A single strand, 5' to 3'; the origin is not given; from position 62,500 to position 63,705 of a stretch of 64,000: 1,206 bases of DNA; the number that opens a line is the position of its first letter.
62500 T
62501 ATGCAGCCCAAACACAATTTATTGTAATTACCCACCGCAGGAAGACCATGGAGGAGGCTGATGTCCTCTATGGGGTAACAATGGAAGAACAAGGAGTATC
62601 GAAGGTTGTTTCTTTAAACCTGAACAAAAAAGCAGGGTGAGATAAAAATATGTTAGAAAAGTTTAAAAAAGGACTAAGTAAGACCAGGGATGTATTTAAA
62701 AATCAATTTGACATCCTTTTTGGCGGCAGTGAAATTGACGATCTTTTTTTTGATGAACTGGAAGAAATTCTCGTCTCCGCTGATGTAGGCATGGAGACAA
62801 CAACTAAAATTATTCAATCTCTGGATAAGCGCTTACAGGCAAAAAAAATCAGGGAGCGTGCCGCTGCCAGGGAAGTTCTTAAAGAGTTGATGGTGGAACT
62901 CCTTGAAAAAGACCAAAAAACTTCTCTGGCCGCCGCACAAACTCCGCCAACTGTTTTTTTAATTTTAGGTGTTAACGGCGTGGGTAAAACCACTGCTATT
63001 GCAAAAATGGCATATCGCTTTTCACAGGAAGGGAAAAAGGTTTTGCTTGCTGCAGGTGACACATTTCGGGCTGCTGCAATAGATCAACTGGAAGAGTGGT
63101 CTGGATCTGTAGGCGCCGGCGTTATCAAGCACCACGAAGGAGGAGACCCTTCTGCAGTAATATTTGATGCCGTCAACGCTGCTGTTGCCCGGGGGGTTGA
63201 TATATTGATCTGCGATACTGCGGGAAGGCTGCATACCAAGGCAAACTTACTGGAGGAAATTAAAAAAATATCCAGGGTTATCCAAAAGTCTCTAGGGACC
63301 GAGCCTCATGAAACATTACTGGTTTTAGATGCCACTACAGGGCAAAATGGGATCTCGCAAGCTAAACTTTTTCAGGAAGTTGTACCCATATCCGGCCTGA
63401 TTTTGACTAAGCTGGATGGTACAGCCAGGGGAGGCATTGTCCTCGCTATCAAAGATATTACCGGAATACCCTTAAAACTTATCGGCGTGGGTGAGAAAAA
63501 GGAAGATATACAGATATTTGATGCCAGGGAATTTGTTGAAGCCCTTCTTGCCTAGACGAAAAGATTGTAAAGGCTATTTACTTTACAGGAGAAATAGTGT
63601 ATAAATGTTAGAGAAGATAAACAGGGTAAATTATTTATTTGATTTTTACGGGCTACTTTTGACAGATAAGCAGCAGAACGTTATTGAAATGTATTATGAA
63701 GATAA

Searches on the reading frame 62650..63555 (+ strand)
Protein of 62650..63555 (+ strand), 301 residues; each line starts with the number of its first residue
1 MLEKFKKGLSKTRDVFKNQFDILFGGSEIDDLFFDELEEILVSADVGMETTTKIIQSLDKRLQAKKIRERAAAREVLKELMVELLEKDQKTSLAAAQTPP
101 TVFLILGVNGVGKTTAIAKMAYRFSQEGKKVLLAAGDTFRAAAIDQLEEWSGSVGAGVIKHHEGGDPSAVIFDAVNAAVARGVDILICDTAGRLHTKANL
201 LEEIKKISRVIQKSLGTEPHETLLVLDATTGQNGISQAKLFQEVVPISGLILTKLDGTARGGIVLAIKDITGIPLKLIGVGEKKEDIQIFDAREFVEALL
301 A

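Call 50: find_encoding_contigs(protein=window:62650-63555:+, flank=10000, max_places=3)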
Protein window:62650-63555:+ (301 aa): 1 contig read that carries it; 1 place shown.
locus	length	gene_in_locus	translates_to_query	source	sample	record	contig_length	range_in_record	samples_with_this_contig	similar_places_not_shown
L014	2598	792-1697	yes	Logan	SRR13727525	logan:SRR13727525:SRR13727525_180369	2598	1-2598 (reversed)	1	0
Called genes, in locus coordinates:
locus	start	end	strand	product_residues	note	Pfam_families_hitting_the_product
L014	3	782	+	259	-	?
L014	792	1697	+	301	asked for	PF02881:SRP54_N, PF25199:nSTAND_NTPase5 (faint), PF13604:AAA_30 (weak), PF00448:SRP54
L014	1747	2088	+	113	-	PF04297:UPF0122, PF04545:Sigma70_r4, PF08281:Sigma70_r4_2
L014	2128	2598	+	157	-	?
